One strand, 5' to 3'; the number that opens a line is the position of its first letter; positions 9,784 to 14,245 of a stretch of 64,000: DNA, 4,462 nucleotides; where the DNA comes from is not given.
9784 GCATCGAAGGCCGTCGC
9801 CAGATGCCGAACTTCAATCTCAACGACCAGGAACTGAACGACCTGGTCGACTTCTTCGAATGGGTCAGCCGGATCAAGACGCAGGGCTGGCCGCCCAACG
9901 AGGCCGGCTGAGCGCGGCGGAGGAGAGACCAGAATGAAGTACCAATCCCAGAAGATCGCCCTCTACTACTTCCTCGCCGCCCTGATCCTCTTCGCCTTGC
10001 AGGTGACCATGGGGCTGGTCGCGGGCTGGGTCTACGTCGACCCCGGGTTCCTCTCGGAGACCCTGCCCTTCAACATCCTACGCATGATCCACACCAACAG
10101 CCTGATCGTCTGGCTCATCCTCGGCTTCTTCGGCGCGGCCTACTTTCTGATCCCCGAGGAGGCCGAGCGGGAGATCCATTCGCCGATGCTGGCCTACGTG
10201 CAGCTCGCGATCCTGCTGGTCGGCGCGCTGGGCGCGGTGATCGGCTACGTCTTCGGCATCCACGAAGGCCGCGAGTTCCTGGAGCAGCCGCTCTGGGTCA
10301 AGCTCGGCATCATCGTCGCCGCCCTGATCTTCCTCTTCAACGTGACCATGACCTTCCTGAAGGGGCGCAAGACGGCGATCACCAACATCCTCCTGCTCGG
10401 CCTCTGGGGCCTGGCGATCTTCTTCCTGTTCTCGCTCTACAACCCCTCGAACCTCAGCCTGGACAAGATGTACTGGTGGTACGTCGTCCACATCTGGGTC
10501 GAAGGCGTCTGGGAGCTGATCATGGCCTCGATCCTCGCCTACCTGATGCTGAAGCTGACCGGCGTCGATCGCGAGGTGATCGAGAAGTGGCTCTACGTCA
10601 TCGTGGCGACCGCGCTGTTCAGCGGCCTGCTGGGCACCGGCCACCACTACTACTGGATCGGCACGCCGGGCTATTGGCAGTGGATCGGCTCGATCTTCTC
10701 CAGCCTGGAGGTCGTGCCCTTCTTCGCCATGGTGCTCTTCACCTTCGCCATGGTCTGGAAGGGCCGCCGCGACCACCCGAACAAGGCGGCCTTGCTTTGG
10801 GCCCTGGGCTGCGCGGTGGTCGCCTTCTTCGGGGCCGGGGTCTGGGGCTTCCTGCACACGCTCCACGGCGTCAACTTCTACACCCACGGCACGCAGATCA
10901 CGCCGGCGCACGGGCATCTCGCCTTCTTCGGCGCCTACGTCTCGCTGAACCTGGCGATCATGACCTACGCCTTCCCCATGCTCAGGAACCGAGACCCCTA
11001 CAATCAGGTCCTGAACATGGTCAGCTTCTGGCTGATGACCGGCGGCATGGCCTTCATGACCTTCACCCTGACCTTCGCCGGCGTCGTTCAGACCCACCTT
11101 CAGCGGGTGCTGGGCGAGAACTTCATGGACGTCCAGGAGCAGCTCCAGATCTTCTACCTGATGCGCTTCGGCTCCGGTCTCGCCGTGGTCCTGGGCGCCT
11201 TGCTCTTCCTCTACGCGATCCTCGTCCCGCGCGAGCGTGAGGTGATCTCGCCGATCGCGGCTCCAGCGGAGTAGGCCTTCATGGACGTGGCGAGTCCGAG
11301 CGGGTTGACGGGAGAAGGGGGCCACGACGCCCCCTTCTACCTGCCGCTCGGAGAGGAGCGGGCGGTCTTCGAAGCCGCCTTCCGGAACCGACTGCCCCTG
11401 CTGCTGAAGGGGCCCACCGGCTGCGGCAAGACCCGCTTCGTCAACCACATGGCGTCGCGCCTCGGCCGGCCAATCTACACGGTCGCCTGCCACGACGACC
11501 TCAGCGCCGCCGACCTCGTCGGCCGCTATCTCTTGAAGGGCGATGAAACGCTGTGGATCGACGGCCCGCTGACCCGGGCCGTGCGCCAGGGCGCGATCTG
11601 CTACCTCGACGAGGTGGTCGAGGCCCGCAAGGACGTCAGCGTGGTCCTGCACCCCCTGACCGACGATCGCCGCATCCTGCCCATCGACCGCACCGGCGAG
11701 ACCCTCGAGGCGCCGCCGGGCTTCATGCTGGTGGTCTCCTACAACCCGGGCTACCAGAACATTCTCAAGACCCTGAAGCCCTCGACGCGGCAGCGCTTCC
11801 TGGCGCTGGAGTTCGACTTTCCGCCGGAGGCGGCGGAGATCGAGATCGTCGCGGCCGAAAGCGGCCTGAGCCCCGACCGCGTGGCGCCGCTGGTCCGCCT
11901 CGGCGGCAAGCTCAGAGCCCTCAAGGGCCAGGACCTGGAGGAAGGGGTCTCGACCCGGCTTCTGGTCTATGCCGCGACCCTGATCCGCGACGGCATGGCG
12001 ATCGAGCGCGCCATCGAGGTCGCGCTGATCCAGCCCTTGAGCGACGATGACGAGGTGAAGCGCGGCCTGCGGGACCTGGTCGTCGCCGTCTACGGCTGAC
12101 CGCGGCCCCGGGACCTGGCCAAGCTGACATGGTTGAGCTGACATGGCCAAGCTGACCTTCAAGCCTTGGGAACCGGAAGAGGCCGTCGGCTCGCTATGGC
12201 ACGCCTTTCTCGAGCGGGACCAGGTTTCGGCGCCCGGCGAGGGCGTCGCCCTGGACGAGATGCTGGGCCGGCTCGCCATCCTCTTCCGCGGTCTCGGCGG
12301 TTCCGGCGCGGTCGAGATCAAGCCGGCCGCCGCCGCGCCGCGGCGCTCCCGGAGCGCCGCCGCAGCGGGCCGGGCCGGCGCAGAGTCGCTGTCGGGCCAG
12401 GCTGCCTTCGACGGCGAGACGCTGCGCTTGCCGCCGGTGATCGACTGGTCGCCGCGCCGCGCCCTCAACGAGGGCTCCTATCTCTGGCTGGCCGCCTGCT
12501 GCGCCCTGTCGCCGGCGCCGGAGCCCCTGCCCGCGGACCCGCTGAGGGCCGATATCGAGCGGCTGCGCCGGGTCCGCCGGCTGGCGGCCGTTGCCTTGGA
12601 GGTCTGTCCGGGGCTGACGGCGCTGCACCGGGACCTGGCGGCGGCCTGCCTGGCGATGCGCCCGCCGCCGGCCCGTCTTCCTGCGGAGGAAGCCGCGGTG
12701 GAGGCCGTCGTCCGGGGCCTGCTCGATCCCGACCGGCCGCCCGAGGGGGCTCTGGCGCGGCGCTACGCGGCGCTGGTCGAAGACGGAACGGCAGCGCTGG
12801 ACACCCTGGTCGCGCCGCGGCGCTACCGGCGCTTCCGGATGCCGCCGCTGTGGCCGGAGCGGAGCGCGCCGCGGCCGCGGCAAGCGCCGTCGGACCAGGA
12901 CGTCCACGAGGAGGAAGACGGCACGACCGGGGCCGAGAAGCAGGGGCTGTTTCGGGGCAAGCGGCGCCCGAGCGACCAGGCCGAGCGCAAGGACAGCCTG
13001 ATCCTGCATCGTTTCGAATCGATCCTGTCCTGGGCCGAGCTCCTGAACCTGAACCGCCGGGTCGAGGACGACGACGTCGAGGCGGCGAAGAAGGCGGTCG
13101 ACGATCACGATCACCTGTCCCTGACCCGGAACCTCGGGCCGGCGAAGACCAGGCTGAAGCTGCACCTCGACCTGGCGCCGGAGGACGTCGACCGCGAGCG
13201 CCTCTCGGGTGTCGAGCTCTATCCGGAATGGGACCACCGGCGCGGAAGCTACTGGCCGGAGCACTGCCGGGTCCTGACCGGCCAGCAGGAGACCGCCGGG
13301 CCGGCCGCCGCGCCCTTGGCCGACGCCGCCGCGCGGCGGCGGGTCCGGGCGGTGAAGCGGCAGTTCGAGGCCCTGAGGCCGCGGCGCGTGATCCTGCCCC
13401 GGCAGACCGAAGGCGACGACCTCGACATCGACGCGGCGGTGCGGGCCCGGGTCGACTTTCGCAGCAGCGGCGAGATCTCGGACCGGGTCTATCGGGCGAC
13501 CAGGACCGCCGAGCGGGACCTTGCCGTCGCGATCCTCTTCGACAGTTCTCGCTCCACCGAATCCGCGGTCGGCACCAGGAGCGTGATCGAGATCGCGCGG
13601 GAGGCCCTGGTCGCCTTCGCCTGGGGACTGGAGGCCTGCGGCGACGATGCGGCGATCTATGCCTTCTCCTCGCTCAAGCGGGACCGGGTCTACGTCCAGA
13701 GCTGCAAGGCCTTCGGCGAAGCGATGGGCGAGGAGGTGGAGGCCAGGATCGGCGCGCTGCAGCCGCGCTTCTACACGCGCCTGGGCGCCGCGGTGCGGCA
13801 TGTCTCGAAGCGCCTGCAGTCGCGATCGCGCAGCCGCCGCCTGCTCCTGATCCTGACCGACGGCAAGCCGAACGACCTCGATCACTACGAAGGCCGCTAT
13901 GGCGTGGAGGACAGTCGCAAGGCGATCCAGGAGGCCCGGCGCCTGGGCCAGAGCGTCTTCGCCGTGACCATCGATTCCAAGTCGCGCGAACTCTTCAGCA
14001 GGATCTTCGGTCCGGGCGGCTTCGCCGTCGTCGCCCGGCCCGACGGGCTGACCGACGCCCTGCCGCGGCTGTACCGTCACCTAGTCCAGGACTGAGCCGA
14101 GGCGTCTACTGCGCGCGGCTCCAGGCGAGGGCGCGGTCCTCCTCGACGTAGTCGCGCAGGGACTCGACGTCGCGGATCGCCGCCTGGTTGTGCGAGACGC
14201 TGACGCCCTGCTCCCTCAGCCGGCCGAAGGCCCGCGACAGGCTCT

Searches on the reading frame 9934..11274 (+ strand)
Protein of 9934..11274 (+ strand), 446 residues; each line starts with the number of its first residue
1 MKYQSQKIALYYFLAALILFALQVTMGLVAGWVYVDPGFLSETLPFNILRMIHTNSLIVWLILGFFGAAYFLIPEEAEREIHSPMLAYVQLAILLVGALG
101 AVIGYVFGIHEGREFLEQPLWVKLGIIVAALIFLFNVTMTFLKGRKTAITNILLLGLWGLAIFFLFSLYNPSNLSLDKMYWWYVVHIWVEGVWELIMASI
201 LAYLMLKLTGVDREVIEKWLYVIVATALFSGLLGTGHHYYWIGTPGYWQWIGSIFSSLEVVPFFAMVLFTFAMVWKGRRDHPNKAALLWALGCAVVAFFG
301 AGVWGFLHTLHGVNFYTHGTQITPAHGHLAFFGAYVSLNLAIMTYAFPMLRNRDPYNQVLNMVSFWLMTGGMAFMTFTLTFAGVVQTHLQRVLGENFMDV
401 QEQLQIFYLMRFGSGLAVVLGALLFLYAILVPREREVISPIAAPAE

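Call 66: search_protein_families(library=pfam, proteins=[window:9934-11274:+], max_evalue=0.00001)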
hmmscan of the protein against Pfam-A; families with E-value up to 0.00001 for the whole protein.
window:9934-11274:+ (446 aa): 1 family
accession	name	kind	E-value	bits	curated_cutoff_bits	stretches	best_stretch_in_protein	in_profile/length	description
PF00115.25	COX1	-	3.3e-78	264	34.8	1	7-415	1-434/436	Cytochrome C and Quinol oxidase polypeptide I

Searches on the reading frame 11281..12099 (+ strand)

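Call 66: search_protein_families(library=pfam, proteins=[window:11281-12099:+], max_evalue=0.00001)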
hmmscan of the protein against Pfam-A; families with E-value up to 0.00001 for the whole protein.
window:11281-12099:+ (272 aa): 2 families
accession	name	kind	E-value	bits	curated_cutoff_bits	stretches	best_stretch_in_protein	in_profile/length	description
PF07728.20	AAA_5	-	2.9e-37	128.2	22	1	39-173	1-139/139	AAA domain (dynein-related subfamily)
PF08406.16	CbbQ_C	-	1.9e-31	108.5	20.6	1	186-269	1-84/85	CbbQ/NirQ/NorQ C-terminal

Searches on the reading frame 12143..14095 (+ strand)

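Call 66: search_protein_families(library=pfam, proteins=[window:12143-14095:+], max_evalue=0.00001)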
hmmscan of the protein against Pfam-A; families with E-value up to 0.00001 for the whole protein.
window:12143-14095:+ (650 aa): 1 family
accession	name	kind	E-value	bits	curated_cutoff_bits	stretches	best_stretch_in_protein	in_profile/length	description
PF00092.34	VWA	-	7.8e-07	29.9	23.8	1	462-621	2-150/174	von Willebrand factor type A domain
